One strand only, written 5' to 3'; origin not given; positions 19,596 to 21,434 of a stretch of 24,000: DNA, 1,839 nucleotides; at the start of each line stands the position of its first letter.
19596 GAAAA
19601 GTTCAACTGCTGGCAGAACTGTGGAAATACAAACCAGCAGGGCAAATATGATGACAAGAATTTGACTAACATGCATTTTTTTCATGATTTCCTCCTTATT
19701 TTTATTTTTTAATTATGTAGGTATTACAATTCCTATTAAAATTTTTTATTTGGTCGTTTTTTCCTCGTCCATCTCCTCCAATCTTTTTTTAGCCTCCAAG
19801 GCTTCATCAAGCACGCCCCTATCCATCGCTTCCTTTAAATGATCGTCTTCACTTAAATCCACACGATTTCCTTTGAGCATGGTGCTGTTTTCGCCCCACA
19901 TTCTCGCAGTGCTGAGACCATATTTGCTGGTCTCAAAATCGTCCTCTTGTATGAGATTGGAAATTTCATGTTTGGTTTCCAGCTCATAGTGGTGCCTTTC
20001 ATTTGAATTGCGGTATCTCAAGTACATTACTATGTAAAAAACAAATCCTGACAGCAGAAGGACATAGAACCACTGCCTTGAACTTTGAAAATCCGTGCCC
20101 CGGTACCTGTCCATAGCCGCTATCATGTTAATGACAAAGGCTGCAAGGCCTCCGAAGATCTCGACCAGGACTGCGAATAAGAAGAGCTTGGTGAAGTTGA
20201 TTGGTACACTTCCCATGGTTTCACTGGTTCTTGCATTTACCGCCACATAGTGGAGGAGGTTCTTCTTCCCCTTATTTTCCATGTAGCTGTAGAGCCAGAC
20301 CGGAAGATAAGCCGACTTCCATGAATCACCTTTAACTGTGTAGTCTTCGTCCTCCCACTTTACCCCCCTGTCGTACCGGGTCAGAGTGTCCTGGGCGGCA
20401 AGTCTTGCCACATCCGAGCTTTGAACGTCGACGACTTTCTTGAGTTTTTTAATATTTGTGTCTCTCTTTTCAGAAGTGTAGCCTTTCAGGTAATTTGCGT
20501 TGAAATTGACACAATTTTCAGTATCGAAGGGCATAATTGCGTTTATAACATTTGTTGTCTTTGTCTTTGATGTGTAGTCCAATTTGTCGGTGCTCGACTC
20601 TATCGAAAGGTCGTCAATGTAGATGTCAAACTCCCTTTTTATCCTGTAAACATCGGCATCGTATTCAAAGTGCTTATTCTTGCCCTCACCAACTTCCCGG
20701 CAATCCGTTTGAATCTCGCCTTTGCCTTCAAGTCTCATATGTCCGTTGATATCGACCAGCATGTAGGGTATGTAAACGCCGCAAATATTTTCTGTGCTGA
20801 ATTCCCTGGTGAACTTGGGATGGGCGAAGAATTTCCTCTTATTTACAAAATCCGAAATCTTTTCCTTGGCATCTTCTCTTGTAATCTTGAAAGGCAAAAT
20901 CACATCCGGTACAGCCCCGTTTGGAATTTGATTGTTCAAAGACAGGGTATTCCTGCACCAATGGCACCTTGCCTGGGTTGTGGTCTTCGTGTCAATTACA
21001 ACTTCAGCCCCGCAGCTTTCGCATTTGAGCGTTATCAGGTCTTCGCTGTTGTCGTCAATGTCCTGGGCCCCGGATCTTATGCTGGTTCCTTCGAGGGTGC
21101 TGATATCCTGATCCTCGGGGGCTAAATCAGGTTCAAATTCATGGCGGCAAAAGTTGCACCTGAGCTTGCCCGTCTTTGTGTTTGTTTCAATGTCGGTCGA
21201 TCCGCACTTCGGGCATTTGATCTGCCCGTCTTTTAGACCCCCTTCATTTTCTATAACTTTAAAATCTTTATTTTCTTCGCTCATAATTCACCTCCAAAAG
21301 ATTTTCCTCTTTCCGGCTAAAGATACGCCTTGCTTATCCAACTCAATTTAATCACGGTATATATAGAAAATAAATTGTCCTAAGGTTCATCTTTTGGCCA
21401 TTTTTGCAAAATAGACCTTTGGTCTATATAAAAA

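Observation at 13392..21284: Six-gene envelope operon linking a YdjG/YdjI-type membrane module to two lipoproteins and a wall-anchored beta-helix protein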

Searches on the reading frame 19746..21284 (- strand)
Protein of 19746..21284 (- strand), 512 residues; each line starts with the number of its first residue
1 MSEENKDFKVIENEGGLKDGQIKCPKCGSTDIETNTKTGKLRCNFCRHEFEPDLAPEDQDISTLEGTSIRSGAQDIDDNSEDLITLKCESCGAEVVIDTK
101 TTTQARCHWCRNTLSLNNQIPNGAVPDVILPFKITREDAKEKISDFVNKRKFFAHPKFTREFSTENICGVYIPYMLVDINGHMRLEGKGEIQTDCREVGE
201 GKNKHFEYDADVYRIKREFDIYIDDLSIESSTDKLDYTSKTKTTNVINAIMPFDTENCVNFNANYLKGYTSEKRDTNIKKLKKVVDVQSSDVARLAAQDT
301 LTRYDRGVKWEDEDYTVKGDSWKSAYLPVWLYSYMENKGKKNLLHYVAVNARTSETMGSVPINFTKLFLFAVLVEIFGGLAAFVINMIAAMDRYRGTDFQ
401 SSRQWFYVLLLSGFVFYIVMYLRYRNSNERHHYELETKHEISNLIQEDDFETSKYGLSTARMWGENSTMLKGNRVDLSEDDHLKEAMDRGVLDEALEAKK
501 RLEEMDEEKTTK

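Call 5: search_protein_families(library=pfam, proteins=[window:19746-21284:-], max_evalue=0.01)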
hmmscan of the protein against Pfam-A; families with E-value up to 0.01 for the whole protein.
window:19746-21284:- (512 aa): 4 families
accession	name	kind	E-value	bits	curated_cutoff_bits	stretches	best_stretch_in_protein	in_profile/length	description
PF08271.17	Zn_Ribbon_TF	-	1.1e-05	25.4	29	1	23-46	2-25/43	TFIIB zinc-binding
PF12760.12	Zn_ribbon_IS1595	-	0.007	16.7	25.4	1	22-48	19-45/46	Transposase zinc-ribbon domain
PF09723.15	Zn_ribbon_8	-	0.0087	16.5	34.4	0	19-32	24-37/41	Zinc ribbon domain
PF06467.20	zf-FCS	-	0.0089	16.3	22.4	0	103-120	3-21/39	MYM-type Zinc finger with FCS sequence motif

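Call 7: search_protein_families(library=ncbifam, proteins=[window:19746-21284:-], max_evalue=0.01)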
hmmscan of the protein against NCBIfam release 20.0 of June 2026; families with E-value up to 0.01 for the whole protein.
window:19746-21284:- (512 aa): 4 families
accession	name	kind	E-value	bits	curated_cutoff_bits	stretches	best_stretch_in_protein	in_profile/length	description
NF001629.0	PRK00415.1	equivalog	5.1e-06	25.9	70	1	79-114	8-43/62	30S ribosomal protein S27e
NF047912.1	ECs_2282_CxxC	subfamily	0.00039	20.3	37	1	22-52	3-39/60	ECs_2282 family putative zinc-binding protein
NF001607.0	PRK00398.1-4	equivalog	0.00082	19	89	1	87-110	11-34/53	DNA-directed RNA polymerase subunit P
TIGR00595.1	priA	equivalog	0.0013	17.4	230.35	0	85-150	225-288/509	replication restart helicase PriA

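Call 8: search_protein_families(library=padloc, proteins=[window:19746-21284:-], max_evalue=0.01)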
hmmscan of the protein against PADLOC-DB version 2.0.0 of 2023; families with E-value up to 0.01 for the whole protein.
window:19746-21284:- (512 aa): 1 family
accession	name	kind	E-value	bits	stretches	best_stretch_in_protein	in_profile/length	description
PDLC05059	PDC-S64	-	6.1e-07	26.7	1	21-117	199-292/339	-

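Call 9: find_homologous_proteins(query=window:19746-21284:-)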
Query window:19746-21284:- (512 aa): 6627 proteins with E <= 0.001 among 8000 candidates; the best 120 are listed.
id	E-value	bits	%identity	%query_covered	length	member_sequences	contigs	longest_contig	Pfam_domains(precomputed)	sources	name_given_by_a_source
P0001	0.0e+0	1118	95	100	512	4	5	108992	-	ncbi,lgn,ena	-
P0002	2.2e-270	916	75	99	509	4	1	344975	PF08271.18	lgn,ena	-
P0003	2.9e-269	912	75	99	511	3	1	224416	-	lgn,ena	-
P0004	5.5e-268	908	75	100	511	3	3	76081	-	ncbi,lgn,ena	-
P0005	2.1e-267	906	75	98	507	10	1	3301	-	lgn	-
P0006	2.5e-267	906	74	99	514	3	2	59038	PF08271.18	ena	-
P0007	8.2e-264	894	74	99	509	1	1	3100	PF08271.18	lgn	-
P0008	1.7e-263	893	75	99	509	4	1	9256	-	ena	-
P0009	8.8e-261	884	74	97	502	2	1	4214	-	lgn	-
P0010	3.9e-260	882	73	100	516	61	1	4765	-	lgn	-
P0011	1.8e-258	877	73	99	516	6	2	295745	-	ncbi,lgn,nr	ncbi:MAG: TFIIB-type zinc ribbon-containing protein [Eubacteriales bacterium]|nr:TFIIB-type zinc rib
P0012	7.0e-258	875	71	100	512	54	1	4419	-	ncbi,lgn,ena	-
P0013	7.9e-258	875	71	100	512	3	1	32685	-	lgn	-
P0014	5.1e-257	872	74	96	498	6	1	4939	-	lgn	-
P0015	7.4e-257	871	73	98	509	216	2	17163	-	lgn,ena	-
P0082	5.9e-200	684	65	89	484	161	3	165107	-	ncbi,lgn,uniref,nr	ncbi:PDDEXK family nuclease [Aedoeadaptatus acetigenes]|uniref:TFIIB-type zinc ribbon-containing pro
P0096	1.5e-185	636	59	92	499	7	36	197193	PF06467.21,PF27618.1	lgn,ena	-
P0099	2.1e-184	632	57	96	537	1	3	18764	PF27618.1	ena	-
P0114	1.1e-180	620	58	92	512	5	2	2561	PF27618.1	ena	-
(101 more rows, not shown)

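Call 10: find_encoding_contigs(protein=P0001, flank=10000, max_places=3)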
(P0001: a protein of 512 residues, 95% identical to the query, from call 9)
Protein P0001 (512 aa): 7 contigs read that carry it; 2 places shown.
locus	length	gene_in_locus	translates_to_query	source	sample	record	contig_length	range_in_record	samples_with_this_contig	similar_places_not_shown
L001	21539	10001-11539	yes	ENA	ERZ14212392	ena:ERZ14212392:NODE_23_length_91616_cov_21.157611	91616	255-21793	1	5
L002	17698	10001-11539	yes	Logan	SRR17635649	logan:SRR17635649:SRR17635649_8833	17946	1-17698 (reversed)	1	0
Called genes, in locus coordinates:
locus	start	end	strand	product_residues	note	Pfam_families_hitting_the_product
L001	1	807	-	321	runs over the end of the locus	PF13482:RNase_H_2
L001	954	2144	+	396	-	PF00266:Aminotran_5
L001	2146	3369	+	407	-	PF22025:ThiI_fer, PF02926:THUMP, PF02568:ThiI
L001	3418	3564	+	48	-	-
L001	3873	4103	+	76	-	PF10543:ORF6N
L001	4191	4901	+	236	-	-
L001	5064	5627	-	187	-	PF00578:AhpC-TSA, PF08534:Redoxin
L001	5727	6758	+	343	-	PF06144:DNA_pol3_delta, PF21694:DNA_pol3_delta_C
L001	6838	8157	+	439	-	PF13416:SBP_bac_8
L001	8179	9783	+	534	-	PF00196:GerE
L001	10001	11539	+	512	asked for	-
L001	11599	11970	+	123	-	-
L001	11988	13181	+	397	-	PF13421:Band_7_1 (weak), PF09851:SHOCT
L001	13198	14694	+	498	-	-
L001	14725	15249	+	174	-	-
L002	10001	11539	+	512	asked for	-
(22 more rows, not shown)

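Call 11: find_encoding_contigs(protein=P0002, flank=10000, max_places=2)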
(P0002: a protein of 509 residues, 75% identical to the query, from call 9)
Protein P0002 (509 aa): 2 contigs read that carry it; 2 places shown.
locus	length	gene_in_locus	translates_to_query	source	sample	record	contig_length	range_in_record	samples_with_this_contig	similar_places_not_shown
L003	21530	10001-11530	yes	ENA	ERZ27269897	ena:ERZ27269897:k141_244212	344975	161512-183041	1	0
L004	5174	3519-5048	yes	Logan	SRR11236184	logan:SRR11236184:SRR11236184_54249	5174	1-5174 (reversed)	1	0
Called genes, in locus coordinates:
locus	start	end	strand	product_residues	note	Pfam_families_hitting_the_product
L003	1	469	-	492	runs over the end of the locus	PF03572:Peptidase_S41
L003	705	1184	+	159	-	PF00210:Ferritin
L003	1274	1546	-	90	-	PF00381:PTS-HPr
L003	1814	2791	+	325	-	PF19293:CdaA_N, PF02457:DAC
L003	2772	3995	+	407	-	PF07949:YbbR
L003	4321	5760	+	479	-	PF00749:tRNA-synt_1c, PF19269:Anticodon_2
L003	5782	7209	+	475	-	PF01406:tRNA-synt_1e, PF09334:tRNA-synt_1g, PF00133:tRNA-synt_1 (weak), PF09190:DALR_2, PF23493:CysS_C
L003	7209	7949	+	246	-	PF08032:SpoU_sub_bind, PF00588:SpoU_methylase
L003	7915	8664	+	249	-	PF02581:TMP-TENI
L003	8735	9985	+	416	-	PF13421:Band_7_1 (weak)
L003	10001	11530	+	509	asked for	PF08271:Zn_Ribbon_TF (faint)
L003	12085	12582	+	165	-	-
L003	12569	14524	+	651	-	PF01496:V_ATPase_I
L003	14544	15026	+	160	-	PF00137:ATP-synt_C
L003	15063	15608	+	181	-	PF01991:vATP-synt_E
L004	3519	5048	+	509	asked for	PF08271:Zn_Ribbon_TF (faint)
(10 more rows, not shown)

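Call 13: find_related_loci(query=A1, collection=genome_contigs, flank=10000)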
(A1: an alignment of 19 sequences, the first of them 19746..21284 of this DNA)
Query A1 (512 aa) in genome_contigs; peptide patterns used: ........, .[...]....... (x = any residue, [..] = any of these).
599 stretches matched a pattern (row limit reached: there are more); 567 encode a relative of the query (tblastn E <= 1e-3); the best 80 are kept; 80 distinct loci.
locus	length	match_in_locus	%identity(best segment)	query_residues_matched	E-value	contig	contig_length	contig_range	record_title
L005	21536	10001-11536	95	1-512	0e+0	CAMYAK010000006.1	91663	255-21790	MAG TPA_asm: uncultured Tissierellia bacterium isolate SRR17635647_bin.26_metaWRAP_v1.3_MAG genome assembly, contig: ERZ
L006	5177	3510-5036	76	1-509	0e+0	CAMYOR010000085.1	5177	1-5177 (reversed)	MAG TPA_asm: uncultured Tissierellia bacterium isolate SRR17635465_bin.26_metaWRAP_v1.3_MAG genome assembly, contig: ERZ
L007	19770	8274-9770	75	1-497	0e+0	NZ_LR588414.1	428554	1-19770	Peptoniphilus catoniae strain Marseille-P8546, whole genome shotgun sequence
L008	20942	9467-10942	76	6-497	0e+0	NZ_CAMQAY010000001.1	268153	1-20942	MAG: uncultured Peptoniphilus sp. isolate SRR16916877_bin.17_metaWRAP_v1.3_MAG ERZ11466566.5, whole genome shotgun seque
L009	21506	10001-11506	73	6-507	0e+0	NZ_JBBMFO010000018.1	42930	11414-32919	Peptoniphilus hominis (ex Hitch et al. 2025) strain CLA-SR-H025 CLA-SR-H025_contig_18_length_42930, whole genome shotgun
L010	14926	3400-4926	73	1-509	0e+0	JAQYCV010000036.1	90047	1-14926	MAG: Clostridiales bacterium isolate SUG1750 k141_4539821, whole genome shotgun sequence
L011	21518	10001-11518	72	7-512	0e+0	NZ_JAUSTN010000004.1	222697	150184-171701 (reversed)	Peptoniphilus koenoeneniae strain DSM 22616 Ga0480511_04, whole genome shotgun sequence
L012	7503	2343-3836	74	7-504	0e+0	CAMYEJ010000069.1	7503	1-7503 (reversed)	MAG TPA_asm: uncultured Peptoniphilus sp. isolate SRR17635698_bin.23_metaWRAP_v1.3_MAG genome assembly, contig: ERZ14212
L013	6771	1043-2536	74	7-504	0e+0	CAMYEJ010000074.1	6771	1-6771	MAG TPA_asm: uncultured Peptoniphilus sp. isolate SRR17635698_bin.23_metaWRAP_v1.3_MAG genome assembly, contig: ERZ14212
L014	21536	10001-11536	73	1-512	0e+0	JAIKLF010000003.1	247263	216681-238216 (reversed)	Murdochiella sp. Marseille-P8839 NODE_3_length_247263_cov_18.34, whole genome shotgun sequence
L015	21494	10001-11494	73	7-504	0e+0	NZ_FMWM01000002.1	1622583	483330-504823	Peptoniphilus raoultii strain KHD4, whole genome shotgun sequence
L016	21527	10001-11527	71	1-507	0e+0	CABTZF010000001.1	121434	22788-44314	MAG TPA_asm: uncultured Peptoniphilus sp. isolate MGYG-HGUT-03802 genome assembly, contig: GUT_GENOME244253_1, whole gen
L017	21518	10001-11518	71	7-512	0e+0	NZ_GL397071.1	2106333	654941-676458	Peptoniphilus duerdenii ATCC BAA-1640 SCAFFOLD1, whole genome shotgun sequence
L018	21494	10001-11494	71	7-504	0e+0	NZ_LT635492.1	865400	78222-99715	Urinicoccus massiliensis strain FC2, whole genome shotgun sequence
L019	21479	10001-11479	74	6-497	0e+0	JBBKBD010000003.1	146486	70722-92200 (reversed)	Lagierella sp. ICN-221743 assembly_contig_3, whole genome shotgun sequence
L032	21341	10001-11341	60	19-475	0e+0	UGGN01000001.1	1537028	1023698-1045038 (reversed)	[Eubacterium] infirmum strain NCTC12940 genome assembly, contig: ERS1502653SCcontig000001, whole genome shotgun sequence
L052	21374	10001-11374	56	4-473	0e+0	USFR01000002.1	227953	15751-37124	uncultured Clostridium sp. isolate UMGS1672 genome assembly, contig: NODE_20_length_227953_cov_15.762284, whole genome s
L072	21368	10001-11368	56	5-475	2e-179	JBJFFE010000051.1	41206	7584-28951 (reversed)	MAG: Clostridia bacterium isolate SARD16_bin.041 NODE_419_length_41206_cov_11.189011, whole genome shotgun sequence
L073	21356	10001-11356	57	6-472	5e-179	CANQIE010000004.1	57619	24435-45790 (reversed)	MAG: uncultured Bacilli bacterium isolate Lapin-030__bin56 genome assembly, contig: Lapin-030__NODE_794_length_57619_cov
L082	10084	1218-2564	56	9-472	2e-178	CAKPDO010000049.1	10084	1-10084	MAG: uncultured Clostridia bacterium isolate REFINED_METABAT215_TOP10_CONTIGS_1500_ASSEMBLY_K77_MERGED__Hadza_MoBio_hadz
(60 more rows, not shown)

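Call 40: search_protein_families(library=pfam, proteins=[L011:11890-15804:+, L011:17587-18159:+, L011:18242-19048:+, L015:11550-12155:+, L015:12306-13154:+, L015:7963-8685:+], max_evalue=0.01)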
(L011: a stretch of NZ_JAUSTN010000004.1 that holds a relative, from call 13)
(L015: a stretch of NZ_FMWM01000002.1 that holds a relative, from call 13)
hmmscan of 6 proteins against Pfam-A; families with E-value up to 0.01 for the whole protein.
L011:11890-15804:+ (1304 aa): 11 families
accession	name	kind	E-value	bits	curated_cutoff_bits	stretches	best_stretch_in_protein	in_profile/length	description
PF09479.16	Flg_new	-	6.5e-108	353.3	27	7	897-961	2-65/65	Listeria-Bacteroides repeat domain (List_Bact_rpt)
PF12799.13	LRR_4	-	1e-29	102.3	27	7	362-400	1-42/44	Leucine Rich repeats (2 copies)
PF07833.16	Cu_amine_oxidN1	-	2.9e-29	101.6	24.2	1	1190-1297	5-108/108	Copper amine oxidase N-terminal domain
PF18998.6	Flg_new_2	-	7.7e-15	55.1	23.6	2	976-1044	4-72/73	Divergent InlB B-repeat domain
PF19078.6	Big_12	-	3.5e-09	37.3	27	0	732-767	14-49/102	Bacterial Ig-like domain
PF25173.1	Beta-prop_WDR3_1st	-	4.5e-06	26.9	154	1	106-271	16-181/184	WDR3 first beta-propeller domain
PF21404.3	AMG1_III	-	1.5e-05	25.2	27.1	0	896-908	71-83/140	Phosphoacetylglucosamine mutase AMG1, domain III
PF24807.1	WD40_CDC20-Fz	-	3.7e-05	23.6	200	0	233-356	39-162/292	CDC20/Fizzy WD40 domain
PF24814.1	WD40_Prp19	-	4.2e-05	23.2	320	1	107-287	37-219/281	Prp19 WD40 domain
PF23414.1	Beta-prop_EML_2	-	0.0006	19.7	90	0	227-362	22-157/266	Echinoderm microtubule-associated protein second beta-propeller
PF09277.16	Erythro-docking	-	0.0048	17.2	24.6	0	651-669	38-56/58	Erythronolide synthase, docking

L011:17587-18159:+ (190 aa): 0 families

L011:18242-19048:+ (268 aa): 1 family
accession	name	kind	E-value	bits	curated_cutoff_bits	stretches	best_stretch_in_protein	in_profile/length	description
PF14471.11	DUF4428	-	3.9e-15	55.9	27.8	1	8-57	1-51/51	Domain of unknown function (DUF4428)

L015:11550-12155:+ (201 aa): 1 family
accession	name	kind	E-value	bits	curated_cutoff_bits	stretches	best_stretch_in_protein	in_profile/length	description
PF14471.11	DUF4428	-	7.4e-07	29.4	27.8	1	10-42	2-31/51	Domain of unknown function (DUF4428)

L015:12306-13154:+ (282 aa): 2 families
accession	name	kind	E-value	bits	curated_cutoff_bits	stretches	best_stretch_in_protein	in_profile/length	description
PF07787.17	TMEM43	-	0.00052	19.9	23.3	1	115-276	55-205/250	Transmembrane protein 43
PF02378.23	PTS_EIIC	-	0.0029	17.2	30.7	0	242-280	244-279/319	Phosphotransferase system, EIIC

L015:7963-8685:+ (240 aa): 1 family
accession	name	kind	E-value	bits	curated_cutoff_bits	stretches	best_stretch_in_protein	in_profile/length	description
PF07833.16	Cu_amine_oxidN1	-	2.3e-31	108.4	24.2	1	32-143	1-108/108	Copper amine oxidase N-terminal domain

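Call 41: predict_structure(alignment_id=A1)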
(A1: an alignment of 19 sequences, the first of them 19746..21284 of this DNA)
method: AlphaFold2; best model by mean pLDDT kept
length: 512 residues; sequences in the alignment: 19
mean_pLDDT: 57.2   pTM: 0.52
mean pLDDT of the five models: 57.2, 55.6, 54.2, 44.7, 43.7
residues with pLDDT >= 90: 60; 70-90: 113; 50-70: 103; < 50: 236
segments of 3 or more residues with pLDDT < 50: 1-20, 53-58, 70-88, 91-97, 99-114, 119-174, 229-277, 324-338, 340-364, 394-401, 426-434, 507-512
pLDDT, mean of each block of 10 residues (from residue 1): 26 31 65 59 71 50 63 34 46 45 43 48 30 34 39 27 32 58 94 91 89 95 65 31 32 25 22 39 78 86 91 88 49 42 40 36 54 75 69 50 59 72 50 57 93 92 84 68 74 72 56 37
secondary structure, 60 per line:
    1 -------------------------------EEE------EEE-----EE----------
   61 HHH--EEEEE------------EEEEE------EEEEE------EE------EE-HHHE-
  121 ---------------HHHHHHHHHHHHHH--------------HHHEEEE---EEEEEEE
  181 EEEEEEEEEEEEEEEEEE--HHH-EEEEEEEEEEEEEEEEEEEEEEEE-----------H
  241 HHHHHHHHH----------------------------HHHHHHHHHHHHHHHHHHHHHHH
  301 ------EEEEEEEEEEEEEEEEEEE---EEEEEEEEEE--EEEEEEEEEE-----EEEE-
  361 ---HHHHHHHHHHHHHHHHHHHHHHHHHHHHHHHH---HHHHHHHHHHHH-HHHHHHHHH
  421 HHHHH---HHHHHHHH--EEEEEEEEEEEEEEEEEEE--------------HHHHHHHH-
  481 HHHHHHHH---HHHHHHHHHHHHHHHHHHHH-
elements in order: E32-34 E41-43 E66-70 E83-87 E94-98 H136-149 E167-170 E174-198 E205-228 H240-249 H278-300 E307-325 E329-338 E341-350 E356-359 H364-395 H399-410 H412-425 H429-436 E439-457 H472-479 H481-488 H492-511
